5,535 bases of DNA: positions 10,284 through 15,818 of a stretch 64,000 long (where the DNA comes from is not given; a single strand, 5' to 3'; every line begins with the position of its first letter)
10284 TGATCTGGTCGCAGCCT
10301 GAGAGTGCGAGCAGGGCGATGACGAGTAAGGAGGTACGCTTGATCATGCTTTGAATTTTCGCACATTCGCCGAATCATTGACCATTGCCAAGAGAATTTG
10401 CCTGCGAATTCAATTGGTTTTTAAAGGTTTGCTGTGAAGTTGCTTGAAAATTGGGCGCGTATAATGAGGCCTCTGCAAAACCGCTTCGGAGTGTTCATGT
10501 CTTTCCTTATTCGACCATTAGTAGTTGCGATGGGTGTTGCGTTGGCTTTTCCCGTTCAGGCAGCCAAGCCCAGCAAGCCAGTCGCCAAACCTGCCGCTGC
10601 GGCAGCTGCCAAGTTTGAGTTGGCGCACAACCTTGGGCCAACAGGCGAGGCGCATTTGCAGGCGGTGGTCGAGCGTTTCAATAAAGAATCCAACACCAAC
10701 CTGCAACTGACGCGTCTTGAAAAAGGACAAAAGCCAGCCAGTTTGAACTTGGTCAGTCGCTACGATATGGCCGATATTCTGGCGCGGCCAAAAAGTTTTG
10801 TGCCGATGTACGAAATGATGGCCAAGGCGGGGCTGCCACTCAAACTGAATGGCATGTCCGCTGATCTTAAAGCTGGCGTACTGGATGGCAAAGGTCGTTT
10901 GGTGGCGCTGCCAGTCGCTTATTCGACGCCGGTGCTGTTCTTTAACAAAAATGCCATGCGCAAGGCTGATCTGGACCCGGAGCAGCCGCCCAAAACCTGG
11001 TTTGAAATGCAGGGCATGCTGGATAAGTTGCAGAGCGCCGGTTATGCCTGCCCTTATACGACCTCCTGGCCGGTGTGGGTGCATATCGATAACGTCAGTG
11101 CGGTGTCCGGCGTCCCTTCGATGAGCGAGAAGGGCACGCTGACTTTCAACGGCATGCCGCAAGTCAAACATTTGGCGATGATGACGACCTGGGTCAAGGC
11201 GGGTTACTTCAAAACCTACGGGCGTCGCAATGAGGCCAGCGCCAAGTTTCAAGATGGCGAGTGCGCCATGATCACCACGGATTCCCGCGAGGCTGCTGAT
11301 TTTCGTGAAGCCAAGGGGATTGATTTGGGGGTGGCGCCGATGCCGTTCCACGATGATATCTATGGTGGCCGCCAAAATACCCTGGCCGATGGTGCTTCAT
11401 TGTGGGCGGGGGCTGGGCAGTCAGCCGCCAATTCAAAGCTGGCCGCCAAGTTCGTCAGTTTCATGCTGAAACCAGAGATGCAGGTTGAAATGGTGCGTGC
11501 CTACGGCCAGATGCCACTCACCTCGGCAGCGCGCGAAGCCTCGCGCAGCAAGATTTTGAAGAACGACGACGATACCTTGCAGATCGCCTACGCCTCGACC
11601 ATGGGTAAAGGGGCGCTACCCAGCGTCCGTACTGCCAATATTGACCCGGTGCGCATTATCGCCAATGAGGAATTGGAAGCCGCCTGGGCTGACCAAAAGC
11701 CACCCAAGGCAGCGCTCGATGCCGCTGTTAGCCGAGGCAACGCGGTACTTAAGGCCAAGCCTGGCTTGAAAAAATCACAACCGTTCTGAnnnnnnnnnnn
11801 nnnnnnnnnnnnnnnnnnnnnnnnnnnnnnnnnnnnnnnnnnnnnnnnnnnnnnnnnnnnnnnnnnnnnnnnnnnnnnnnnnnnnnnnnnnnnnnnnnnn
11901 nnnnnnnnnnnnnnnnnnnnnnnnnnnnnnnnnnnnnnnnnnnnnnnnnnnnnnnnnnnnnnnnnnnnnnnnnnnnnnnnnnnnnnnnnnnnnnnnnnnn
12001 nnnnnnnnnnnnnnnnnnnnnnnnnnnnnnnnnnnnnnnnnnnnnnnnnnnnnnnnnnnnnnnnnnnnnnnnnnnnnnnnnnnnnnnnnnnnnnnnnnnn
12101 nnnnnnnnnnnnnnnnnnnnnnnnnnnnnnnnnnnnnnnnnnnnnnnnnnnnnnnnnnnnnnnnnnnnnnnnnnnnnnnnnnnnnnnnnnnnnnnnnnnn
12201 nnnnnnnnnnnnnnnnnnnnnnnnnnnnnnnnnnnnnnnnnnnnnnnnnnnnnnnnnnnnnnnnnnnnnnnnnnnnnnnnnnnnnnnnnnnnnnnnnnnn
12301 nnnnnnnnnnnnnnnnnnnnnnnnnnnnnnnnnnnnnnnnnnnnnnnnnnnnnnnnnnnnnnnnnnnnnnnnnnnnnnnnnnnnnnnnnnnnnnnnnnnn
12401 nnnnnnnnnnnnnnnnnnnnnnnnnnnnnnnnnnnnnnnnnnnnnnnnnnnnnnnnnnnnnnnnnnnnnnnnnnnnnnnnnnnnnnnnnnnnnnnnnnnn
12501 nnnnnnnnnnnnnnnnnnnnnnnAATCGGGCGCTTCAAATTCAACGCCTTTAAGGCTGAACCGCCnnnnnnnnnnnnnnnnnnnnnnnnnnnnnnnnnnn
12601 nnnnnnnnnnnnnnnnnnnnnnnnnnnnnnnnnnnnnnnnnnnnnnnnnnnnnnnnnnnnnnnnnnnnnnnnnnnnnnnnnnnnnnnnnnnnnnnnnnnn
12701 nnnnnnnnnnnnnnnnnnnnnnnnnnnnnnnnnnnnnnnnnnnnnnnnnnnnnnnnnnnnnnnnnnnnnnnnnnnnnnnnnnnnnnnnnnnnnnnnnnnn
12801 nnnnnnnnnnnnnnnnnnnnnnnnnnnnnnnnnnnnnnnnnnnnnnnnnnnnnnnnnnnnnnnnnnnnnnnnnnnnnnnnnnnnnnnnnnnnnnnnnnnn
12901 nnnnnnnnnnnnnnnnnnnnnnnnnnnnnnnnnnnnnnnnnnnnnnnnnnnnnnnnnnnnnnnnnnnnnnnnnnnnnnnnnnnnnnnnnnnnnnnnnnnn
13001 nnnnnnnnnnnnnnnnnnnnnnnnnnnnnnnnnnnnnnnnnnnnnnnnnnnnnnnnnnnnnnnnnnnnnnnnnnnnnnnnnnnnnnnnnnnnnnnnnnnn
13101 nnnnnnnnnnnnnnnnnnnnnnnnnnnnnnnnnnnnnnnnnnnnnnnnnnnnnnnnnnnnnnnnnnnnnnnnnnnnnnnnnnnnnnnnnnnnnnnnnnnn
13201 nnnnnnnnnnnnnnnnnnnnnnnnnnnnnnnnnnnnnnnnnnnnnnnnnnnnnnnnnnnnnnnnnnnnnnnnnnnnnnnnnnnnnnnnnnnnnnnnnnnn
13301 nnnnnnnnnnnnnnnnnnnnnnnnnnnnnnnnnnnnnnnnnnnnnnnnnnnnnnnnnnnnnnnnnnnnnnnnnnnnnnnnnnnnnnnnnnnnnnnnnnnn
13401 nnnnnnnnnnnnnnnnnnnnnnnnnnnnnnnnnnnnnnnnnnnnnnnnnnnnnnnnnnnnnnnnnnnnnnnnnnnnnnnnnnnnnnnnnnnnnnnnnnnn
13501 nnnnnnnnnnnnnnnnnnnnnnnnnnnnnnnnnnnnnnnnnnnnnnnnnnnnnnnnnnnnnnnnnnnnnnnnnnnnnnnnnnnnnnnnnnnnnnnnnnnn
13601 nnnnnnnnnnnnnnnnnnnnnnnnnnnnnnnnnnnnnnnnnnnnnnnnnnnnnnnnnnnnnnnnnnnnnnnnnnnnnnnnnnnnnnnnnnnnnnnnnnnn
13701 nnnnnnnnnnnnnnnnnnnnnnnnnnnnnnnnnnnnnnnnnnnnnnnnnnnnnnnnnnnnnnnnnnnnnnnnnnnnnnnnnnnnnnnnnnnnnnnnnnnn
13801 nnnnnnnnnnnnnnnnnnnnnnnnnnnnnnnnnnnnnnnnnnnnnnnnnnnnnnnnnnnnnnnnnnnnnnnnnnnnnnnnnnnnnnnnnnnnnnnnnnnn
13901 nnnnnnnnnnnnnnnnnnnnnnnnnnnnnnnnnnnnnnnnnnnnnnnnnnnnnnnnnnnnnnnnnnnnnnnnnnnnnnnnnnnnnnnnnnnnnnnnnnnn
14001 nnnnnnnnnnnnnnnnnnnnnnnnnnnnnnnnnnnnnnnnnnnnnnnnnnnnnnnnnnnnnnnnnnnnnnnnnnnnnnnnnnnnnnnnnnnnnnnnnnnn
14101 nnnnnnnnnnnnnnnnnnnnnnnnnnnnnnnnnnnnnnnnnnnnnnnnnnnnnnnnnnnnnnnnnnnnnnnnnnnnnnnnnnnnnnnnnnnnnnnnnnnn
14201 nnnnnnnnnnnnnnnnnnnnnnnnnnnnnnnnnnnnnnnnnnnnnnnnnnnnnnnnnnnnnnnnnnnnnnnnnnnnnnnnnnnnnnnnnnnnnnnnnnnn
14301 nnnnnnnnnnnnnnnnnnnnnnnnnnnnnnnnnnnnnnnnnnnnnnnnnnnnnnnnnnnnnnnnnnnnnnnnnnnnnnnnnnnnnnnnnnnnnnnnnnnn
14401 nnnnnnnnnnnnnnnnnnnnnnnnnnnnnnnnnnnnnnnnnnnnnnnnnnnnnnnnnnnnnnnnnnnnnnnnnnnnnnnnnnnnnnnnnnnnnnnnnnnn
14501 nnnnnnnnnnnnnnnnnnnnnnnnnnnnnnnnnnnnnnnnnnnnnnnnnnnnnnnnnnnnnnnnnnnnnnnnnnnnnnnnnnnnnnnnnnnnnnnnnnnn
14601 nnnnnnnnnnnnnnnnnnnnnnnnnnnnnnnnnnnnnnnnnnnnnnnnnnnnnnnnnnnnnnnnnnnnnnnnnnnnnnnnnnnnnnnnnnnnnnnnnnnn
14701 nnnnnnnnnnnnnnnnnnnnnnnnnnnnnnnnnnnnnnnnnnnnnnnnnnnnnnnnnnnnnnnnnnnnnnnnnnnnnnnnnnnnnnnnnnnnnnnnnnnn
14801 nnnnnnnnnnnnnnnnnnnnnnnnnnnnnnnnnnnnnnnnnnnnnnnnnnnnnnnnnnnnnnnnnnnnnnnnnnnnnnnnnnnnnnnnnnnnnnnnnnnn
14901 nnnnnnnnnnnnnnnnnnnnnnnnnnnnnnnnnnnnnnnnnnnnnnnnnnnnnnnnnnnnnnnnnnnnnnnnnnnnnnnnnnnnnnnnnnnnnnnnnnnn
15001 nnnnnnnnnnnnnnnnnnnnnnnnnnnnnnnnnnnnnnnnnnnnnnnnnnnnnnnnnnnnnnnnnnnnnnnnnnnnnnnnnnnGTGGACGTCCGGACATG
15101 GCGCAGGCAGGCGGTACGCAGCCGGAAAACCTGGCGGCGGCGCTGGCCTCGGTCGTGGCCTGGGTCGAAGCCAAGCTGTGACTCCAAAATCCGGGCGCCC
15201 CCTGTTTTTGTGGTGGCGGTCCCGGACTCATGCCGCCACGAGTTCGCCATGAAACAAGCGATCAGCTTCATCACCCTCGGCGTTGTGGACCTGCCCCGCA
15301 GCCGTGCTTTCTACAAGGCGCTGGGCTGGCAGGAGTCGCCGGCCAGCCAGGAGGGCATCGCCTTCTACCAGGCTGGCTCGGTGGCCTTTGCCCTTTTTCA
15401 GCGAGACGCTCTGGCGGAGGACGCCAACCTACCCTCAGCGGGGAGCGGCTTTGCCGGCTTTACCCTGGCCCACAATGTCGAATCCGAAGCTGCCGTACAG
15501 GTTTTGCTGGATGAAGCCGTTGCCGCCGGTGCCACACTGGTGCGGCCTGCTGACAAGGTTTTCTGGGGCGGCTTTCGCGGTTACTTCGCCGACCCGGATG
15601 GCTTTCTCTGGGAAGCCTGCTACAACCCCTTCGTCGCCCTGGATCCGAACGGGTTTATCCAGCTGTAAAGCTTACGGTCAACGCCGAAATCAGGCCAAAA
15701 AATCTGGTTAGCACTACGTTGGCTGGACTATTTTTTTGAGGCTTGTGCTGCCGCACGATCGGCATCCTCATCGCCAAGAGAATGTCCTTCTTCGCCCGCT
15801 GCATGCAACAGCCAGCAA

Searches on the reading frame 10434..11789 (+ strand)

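Call 7: search_protein_families(library=ncbifam, proteins=[window:10434-11789:+], max_evalue=1e-10)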
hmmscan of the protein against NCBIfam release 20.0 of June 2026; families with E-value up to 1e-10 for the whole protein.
window:10434-11789:+ (451 aa): 1 family
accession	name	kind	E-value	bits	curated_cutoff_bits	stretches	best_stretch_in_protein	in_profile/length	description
NF008211.0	PRK10974.1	equivalog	2.5e-75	253.7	411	1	87-440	70-432/439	sn-glycerol-3-phosphate ABC transporter substrate-binding protein UgpB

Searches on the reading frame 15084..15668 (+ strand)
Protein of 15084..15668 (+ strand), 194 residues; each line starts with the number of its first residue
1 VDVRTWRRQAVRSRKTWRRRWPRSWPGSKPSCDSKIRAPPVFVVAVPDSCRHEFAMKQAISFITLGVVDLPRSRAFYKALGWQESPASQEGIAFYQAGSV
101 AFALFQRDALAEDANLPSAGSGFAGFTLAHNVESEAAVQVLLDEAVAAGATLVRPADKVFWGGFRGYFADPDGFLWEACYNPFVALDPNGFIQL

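Call 54: search_protein_families(library=pfam, proteins=[window:15084-15668:+], max_evalue=0.0001)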
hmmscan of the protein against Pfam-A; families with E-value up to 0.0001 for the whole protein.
window:15084-15668:+ (194 aa): 1 family
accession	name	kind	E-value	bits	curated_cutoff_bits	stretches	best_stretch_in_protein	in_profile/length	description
PF00903.31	Glyoxalase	-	1.1e-12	48.9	20.6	1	60-177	2-120/121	Glyoxalase/Bleomycin resistance protein/Dioxygenase superfamily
